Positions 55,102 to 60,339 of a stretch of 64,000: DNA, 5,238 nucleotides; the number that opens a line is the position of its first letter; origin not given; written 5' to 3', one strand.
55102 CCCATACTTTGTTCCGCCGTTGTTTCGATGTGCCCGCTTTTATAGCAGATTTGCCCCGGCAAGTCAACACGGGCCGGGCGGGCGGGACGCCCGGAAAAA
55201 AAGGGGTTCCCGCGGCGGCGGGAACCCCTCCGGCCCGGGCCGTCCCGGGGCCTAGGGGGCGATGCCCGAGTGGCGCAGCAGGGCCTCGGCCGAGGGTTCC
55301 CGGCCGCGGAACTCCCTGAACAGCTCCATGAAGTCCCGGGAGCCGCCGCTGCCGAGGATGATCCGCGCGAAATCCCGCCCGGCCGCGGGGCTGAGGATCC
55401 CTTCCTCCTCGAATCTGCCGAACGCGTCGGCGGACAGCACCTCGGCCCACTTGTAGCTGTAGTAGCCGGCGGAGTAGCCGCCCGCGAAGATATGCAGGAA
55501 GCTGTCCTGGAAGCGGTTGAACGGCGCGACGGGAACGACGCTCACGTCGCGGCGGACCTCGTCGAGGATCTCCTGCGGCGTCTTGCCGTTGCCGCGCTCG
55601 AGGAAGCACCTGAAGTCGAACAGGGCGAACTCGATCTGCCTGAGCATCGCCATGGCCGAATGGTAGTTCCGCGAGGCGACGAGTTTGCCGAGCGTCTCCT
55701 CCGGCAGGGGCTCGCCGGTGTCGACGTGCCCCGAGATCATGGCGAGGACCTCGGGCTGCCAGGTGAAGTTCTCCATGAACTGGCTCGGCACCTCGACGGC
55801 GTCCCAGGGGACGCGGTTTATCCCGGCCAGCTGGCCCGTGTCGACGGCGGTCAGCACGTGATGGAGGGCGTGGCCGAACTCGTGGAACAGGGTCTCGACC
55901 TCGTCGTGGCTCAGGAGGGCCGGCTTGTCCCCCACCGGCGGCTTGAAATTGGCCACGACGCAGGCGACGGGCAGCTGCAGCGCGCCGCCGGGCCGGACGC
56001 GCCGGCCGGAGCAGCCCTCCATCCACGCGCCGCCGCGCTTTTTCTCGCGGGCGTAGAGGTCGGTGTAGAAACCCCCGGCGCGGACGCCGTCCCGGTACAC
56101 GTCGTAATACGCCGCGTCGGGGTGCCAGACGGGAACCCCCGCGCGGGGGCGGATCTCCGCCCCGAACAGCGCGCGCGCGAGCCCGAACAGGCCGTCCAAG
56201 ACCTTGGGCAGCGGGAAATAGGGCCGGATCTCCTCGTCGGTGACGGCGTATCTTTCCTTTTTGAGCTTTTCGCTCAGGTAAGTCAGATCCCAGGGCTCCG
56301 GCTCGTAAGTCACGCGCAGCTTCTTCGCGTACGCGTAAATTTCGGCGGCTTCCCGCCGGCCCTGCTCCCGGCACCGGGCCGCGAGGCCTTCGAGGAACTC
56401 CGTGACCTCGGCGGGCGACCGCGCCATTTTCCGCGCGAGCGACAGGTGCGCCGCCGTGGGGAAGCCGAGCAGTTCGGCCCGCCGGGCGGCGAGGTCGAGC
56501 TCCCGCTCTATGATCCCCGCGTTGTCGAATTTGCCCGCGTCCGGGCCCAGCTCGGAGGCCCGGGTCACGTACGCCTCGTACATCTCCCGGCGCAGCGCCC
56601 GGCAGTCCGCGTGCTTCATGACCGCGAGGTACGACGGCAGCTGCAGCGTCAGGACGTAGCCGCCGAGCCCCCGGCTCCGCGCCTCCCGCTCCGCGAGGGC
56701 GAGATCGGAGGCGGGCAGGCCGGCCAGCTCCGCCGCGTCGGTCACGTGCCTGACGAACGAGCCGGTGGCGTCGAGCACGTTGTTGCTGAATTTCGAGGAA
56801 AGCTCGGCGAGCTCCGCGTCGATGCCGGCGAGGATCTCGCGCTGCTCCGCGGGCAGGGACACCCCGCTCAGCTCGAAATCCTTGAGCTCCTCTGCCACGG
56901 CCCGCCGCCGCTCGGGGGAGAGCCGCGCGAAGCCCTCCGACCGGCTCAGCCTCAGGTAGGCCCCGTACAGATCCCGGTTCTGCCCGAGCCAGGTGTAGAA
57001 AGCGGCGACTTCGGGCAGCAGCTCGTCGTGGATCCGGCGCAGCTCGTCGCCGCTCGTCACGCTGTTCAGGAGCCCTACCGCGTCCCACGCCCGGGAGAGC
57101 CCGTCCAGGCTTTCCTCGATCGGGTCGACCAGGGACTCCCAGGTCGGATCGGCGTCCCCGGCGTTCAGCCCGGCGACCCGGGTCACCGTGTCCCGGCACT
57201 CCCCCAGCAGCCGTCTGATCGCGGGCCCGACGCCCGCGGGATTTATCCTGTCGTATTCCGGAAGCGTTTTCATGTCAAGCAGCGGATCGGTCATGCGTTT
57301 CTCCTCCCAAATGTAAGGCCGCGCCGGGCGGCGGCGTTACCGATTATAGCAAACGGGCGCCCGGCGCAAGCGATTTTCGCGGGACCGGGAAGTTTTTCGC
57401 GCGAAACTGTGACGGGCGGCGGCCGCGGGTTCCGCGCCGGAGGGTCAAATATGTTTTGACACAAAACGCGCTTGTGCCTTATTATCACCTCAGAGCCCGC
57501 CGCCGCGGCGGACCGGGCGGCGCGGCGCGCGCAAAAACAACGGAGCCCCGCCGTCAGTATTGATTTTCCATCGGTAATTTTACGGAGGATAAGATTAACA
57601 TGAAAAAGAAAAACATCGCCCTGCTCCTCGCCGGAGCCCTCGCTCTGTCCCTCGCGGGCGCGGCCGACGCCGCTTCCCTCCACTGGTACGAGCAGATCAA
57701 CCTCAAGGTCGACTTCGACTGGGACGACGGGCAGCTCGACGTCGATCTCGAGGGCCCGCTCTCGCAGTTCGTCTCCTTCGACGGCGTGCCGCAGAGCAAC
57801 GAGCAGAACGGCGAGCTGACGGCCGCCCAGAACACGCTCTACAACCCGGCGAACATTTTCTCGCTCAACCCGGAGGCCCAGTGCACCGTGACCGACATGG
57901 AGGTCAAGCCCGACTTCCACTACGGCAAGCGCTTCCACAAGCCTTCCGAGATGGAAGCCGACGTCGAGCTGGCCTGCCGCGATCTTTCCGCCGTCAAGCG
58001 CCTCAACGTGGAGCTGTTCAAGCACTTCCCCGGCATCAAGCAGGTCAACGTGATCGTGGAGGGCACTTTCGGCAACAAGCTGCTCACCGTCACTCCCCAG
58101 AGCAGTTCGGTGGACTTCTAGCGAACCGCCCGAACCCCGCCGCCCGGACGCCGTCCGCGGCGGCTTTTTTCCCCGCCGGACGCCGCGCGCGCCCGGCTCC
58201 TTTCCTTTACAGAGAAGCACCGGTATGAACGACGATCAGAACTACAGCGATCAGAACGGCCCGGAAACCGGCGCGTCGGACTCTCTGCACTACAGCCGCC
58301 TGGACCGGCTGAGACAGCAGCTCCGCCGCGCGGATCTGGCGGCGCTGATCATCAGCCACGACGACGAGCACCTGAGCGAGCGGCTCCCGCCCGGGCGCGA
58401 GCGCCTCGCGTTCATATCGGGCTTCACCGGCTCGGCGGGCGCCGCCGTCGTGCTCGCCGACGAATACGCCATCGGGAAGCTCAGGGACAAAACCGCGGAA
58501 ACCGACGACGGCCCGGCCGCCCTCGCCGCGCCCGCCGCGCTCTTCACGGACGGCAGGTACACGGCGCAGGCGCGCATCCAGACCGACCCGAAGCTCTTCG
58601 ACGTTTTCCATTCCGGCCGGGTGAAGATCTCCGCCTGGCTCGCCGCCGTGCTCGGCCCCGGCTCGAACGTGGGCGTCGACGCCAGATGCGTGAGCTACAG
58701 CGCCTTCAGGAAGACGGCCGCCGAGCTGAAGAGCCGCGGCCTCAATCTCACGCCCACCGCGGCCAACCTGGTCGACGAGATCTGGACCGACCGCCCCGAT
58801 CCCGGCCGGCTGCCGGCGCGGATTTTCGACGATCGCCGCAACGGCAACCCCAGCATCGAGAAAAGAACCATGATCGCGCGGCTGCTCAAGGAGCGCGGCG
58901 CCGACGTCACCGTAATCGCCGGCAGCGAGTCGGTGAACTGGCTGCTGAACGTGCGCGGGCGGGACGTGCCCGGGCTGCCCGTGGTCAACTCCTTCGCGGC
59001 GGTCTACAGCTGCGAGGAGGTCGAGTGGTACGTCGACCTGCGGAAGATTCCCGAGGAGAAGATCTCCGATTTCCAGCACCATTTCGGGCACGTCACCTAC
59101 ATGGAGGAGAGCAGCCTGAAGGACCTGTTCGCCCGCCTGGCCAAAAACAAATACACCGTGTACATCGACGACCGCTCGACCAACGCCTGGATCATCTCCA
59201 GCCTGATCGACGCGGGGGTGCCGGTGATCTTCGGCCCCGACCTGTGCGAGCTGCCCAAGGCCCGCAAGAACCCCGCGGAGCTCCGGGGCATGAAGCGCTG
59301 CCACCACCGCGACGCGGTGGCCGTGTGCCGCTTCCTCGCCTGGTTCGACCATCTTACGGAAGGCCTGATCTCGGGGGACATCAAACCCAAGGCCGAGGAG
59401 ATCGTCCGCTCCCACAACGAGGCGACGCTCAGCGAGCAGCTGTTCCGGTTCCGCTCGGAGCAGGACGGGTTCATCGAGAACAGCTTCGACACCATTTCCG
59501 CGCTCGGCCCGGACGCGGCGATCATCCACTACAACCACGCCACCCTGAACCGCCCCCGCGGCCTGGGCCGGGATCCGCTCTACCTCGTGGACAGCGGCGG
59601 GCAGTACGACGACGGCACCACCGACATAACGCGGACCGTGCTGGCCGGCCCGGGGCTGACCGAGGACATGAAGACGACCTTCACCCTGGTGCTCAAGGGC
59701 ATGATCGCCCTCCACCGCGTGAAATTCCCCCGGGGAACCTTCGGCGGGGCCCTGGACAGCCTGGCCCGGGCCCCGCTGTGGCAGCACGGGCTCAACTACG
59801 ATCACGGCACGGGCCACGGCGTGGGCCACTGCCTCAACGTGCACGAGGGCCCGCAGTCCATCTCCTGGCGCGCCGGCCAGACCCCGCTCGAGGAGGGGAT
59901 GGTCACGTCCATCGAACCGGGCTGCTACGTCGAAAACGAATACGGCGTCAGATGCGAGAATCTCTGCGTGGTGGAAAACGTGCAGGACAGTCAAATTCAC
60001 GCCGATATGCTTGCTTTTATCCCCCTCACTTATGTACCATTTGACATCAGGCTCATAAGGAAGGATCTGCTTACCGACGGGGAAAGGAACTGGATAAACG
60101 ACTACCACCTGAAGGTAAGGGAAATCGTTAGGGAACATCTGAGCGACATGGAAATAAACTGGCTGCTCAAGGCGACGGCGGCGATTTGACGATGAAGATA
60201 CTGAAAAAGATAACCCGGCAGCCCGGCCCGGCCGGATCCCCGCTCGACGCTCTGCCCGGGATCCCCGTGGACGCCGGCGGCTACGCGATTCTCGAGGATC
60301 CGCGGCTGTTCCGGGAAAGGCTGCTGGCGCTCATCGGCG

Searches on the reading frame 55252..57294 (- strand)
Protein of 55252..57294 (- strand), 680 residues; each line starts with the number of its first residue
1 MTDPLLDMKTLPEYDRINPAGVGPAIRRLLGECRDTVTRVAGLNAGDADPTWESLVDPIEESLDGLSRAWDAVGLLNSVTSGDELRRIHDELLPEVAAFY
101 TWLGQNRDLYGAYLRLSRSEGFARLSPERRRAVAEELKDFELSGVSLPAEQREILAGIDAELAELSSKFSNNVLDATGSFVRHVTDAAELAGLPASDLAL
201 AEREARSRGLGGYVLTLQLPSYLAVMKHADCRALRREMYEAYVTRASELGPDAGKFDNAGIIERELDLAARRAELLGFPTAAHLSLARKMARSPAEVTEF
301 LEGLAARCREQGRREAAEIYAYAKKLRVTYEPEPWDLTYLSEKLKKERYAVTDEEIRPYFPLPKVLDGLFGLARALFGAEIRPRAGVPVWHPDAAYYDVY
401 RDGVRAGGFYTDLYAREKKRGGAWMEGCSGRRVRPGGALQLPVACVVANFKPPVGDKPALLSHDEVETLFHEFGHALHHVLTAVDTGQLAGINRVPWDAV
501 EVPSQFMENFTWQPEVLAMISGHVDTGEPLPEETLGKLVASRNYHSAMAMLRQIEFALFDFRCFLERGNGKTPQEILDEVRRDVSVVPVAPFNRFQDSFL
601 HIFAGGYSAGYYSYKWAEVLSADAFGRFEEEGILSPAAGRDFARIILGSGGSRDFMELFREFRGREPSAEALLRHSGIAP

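Call 87: search_protein_families(library=pfam, proteins=[window:55252-57294:-], max_evalue=0.00001)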
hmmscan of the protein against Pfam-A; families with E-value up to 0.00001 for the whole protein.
window:55252-57294:- (680 aa): 2 families
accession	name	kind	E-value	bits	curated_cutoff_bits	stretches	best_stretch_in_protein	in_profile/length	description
PF01432.26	Peptidase_M3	-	3.7e-136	455.6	27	1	225-677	1-456/457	Peptidase family M3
PF19310.4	TOP_N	-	2.5e-23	82.6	27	1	48-152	19-123/123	Neurolysin/Thimet oligopeptidase, N-terminal domain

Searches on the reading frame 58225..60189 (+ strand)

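Call 87: search_protein_families(library=pfam, proteins=[window:58225-60189:+], max_evalue=0.00001)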
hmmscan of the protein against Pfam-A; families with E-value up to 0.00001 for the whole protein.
window:58225-60189:+ (654 aa): 4 families
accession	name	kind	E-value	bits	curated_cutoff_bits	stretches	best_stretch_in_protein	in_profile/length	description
PF00557.29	Peptidase_M24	-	4.5e-44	151.2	23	1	355-584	2-207/208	Metallopeptidase family M24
PF16189.11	Creatinase_N_2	-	1.1e-27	97.5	29.7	1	189-352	1-161/161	Creatinase/Prolidase N-terminal domain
PF16188.10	Peptidase_M24_C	-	2.1e-19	69.7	28.9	1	595-654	2-63/63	C-terminal region of peptidase_M24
PF01321.24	Creatinase_N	-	7.1e-15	56.1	22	1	25-178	1-118/128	Creatinase/Prolidase N-terminal domain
